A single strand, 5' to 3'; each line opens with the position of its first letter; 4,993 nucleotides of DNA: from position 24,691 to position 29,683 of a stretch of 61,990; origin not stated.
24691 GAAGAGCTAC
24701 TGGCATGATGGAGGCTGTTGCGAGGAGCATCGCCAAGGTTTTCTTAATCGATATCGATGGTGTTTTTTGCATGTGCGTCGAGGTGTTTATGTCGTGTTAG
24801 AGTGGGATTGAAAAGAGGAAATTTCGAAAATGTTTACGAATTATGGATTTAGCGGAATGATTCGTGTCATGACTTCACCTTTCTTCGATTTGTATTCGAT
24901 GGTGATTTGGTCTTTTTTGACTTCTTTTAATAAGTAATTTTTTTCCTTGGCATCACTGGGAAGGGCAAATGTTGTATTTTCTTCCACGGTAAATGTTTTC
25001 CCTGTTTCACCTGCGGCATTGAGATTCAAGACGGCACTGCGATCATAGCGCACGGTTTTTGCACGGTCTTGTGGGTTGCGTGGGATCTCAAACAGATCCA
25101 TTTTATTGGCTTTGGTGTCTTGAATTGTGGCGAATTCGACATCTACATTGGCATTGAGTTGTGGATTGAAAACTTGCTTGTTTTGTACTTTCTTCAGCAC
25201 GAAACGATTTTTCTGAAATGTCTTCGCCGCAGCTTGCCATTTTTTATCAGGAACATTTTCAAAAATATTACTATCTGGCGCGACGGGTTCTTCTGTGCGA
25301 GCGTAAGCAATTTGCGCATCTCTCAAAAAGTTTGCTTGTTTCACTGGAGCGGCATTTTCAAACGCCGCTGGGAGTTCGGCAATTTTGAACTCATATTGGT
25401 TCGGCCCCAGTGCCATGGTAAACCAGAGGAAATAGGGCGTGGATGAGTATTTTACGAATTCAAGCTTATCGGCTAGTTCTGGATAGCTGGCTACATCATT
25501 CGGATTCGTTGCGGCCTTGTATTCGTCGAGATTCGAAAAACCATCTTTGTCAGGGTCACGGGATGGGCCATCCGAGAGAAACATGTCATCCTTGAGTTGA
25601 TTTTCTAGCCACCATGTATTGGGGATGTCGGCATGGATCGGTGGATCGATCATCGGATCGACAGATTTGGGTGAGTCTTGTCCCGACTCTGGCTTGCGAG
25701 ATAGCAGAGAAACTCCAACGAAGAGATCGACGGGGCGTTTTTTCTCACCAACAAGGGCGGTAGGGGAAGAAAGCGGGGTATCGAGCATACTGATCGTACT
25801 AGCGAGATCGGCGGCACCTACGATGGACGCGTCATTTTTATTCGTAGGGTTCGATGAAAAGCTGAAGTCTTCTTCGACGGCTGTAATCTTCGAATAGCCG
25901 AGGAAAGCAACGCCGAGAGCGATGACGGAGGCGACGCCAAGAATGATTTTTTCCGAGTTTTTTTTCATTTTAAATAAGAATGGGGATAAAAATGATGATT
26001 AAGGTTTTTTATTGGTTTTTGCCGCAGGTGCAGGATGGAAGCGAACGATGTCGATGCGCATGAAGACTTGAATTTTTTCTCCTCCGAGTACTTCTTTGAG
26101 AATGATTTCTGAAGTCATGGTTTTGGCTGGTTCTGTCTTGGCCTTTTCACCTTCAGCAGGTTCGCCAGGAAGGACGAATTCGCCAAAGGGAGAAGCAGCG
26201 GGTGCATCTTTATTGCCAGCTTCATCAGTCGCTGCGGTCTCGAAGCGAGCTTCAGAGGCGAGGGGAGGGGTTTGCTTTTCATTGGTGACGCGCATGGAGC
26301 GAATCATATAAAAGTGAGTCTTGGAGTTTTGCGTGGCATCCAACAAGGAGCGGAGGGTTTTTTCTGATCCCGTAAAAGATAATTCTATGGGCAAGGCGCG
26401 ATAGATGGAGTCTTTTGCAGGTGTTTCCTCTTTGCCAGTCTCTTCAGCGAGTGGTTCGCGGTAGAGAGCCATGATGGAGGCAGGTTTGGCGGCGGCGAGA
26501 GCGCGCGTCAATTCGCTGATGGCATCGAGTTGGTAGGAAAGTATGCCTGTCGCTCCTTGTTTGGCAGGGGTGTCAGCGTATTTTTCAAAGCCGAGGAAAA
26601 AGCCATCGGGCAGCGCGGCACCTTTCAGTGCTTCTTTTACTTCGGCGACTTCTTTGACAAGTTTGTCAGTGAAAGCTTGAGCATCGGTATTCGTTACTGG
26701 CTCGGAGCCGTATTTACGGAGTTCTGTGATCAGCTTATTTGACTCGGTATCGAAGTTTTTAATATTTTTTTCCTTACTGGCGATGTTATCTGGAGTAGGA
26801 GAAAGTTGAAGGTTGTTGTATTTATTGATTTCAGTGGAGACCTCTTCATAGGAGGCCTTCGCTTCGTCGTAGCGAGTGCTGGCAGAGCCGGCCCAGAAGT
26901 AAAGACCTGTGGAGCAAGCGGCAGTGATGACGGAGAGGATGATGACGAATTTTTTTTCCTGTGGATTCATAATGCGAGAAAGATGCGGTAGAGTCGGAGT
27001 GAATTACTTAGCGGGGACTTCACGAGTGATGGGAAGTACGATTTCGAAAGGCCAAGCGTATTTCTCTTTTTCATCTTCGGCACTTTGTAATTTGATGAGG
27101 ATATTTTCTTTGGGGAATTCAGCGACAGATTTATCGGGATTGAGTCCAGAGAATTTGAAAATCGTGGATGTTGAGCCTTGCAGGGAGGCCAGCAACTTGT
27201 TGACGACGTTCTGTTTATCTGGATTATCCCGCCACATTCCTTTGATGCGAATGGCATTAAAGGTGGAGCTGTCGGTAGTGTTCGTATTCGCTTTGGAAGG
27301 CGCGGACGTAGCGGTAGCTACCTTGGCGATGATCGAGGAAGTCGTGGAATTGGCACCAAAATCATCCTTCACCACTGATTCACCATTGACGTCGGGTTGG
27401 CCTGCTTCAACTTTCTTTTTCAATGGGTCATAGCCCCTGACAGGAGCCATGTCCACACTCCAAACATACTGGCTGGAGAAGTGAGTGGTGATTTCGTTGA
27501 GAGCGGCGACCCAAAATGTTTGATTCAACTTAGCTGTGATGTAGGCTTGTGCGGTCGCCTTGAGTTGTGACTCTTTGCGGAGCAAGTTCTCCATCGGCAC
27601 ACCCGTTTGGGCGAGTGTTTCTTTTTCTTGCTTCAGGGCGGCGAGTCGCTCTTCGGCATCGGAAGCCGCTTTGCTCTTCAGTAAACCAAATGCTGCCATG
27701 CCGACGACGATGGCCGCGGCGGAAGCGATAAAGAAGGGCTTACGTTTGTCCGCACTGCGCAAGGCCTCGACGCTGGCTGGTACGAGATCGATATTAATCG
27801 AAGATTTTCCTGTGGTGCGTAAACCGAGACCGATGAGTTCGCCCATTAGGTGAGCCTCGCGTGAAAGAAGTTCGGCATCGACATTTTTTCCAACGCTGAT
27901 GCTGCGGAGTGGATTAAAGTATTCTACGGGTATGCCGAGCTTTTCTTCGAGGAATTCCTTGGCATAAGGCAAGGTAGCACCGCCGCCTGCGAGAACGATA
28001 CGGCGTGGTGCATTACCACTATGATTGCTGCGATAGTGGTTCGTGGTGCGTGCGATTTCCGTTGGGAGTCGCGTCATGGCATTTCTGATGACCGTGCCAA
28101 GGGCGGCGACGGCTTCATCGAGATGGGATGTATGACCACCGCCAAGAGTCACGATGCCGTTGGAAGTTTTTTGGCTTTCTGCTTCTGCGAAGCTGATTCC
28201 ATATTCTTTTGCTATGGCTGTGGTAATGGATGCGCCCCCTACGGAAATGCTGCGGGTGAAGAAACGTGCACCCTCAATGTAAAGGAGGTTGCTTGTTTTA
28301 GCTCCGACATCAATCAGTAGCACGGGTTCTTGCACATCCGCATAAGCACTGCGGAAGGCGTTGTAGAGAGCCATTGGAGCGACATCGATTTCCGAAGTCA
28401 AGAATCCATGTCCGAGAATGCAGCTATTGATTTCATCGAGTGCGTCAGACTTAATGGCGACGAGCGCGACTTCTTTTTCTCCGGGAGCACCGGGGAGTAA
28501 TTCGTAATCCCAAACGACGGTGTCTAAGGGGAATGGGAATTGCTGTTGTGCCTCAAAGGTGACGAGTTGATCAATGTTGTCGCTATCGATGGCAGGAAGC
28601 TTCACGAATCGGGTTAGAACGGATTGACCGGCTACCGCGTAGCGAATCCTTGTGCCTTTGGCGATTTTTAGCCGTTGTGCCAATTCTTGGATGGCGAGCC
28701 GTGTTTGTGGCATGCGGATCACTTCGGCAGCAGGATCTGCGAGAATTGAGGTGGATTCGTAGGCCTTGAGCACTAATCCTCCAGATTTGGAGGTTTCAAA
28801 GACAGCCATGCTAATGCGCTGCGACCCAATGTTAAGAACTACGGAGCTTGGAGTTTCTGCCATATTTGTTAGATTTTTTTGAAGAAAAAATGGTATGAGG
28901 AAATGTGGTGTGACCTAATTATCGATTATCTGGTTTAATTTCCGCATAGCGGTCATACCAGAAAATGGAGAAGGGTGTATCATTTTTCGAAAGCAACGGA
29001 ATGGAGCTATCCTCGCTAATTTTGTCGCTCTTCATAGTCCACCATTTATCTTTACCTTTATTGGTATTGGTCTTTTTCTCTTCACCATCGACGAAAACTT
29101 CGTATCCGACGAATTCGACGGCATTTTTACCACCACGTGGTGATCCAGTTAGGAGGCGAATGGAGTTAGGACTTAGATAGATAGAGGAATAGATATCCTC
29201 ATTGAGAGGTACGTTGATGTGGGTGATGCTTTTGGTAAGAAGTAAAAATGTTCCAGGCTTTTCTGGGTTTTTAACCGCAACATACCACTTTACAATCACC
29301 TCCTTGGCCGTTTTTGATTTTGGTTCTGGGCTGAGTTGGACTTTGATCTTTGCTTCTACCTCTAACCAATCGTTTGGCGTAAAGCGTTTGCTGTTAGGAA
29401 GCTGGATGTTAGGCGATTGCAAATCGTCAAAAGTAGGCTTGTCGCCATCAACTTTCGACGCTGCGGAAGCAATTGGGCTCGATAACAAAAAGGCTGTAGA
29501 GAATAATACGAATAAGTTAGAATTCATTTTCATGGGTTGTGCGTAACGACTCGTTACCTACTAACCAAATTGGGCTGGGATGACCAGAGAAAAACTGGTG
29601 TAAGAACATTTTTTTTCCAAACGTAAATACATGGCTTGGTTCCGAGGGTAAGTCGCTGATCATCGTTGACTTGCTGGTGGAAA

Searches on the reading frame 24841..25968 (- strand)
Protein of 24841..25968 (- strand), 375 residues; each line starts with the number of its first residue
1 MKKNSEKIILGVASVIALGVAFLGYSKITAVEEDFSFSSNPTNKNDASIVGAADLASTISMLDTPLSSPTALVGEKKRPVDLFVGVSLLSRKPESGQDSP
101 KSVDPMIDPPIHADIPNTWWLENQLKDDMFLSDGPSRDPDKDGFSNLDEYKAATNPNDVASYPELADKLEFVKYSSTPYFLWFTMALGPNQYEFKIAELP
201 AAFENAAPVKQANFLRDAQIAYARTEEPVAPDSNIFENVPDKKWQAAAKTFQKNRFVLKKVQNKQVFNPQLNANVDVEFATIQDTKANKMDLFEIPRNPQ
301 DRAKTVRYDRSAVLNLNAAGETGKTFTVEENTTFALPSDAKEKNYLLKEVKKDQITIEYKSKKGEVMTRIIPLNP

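Call 91: search_protein_families(library=pfam, proteins=[window:24841-25968:-], max_evalue=0.001)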
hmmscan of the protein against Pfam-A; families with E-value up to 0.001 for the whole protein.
window:24841-25968:- (375 aa): 0 families

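Call 92: search_protein_families(library=ncbifam, proteins=[window:24841-25968:-], max_evalue=0.01)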
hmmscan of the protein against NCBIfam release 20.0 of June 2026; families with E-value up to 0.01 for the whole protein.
window:24841-25968:- (375 aa): 1 family
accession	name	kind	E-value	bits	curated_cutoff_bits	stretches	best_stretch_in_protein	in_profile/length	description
NF042425.1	Amuc_1099_fam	equivalog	1.8e-80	270.9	50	1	1-360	1-321/321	Amuc_1099 family pilus-like system protein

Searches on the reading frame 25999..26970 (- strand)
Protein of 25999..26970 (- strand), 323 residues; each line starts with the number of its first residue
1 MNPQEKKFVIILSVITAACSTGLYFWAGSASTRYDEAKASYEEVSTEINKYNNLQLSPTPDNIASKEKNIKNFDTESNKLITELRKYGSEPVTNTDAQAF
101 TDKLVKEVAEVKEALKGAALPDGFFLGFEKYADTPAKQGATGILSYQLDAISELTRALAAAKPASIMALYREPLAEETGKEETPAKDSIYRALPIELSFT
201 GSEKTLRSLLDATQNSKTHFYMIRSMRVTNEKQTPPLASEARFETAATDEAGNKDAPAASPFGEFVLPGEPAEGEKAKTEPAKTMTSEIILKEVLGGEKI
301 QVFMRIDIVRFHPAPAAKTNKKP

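Call 91: search_protein_families(library=pfam, proteins=[window:25999-26970:-], max_evalue=0.001)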
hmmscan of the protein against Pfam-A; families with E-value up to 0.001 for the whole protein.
window:25999-26970:- (323 aa): 0 families

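Call 92: search_protein_families(library=ncbifam, proteins=[window:25999-26970:-], max_evalue=0.01)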
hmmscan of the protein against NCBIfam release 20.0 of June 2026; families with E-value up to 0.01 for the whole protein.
window:25999-26970:- (323 aa): 1 family
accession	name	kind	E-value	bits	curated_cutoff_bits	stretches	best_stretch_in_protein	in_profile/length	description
NF038287.2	Amuc_1100_fam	equivalog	2.5e-81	273.6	180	1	4-314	5-326/326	Amuc_1100 family pilus-like protein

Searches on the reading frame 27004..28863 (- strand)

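Call 91: search_protein_families(library=pfam, proteins=[window:27004-28863:-], max_evalue=0.001)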
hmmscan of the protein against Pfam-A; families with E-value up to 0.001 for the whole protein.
window:27004-28863:- (619 aa): 3 families
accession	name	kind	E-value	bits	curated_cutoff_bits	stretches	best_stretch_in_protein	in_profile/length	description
PF11104.14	PilM_2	-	7.3e-32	111.1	27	1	11-350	3-339/340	Type IV pilus assembly protein PilM;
PF14450.12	FtsA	-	1.8e-12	48.2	31.8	1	183-318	2-112/127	Cell division protein FtsA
PF06723.19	MreB_Mbl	-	0.00067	19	27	0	262-325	249-314/327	MreB/Mbl protein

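Call 92: search_protein_families(library=ncbifam, proteins=[window:27004-28863:-], max_evalue=0.01)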
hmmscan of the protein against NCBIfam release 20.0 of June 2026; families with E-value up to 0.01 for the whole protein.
window:27004-28863:- (619 aa): 7 families
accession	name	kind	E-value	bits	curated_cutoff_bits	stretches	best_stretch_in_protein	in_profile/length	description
NF045709.1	Amuc_1101_fam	equivalog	7.3e-246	817.8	650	1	1-618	1-607/608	Amuc_1101 family PilM-like pilus complex protein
TIGR01175.1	pilM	subfamily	2.8e-44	151.6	133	1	8-350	6-347/348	type IV pilus assembly protein PilM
TIGR01174.1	ftsA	equivalog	1.9e-11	43.7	175.85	1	129-314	147-343/371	cell division protein FtsA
NF010540.1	PRK13929.1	exception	0.00029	20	515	1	219-328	211-322/334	rod-share determining protein MreBH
TIGR03739.1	PRTRC_D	hypoth_equivalog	0.0009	18.3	214.8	1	176-298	164-286/320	PRTRC system protein D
TIGR02529.1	EutJ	subfamily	0.0017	17.9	152.1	0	183-234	112-164/239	ethanolamine utilization protein EutJ family protein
NF010539.0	PRK13927.1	subfamily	0.0025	16.8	293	0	285-327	280-323/339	rod shape-determining protein MreB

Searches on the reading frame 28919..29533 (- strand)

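Call 92: search_protein_families(library=ncbifam, proteins=[window:28919-29533:-], max_evalue=0.01)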
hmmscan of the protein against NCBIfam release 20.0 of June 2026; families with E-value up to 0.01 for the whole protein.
window:28919-29533:- (204 aa): 1 family
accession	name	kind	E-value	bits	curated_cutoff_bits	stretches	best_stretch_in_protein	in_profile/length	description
NF042424.1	Amuc_1102_rel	equivalog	1.7e-72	243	55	1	22-201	5-184/186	Amuc_1102 family pilus-like protein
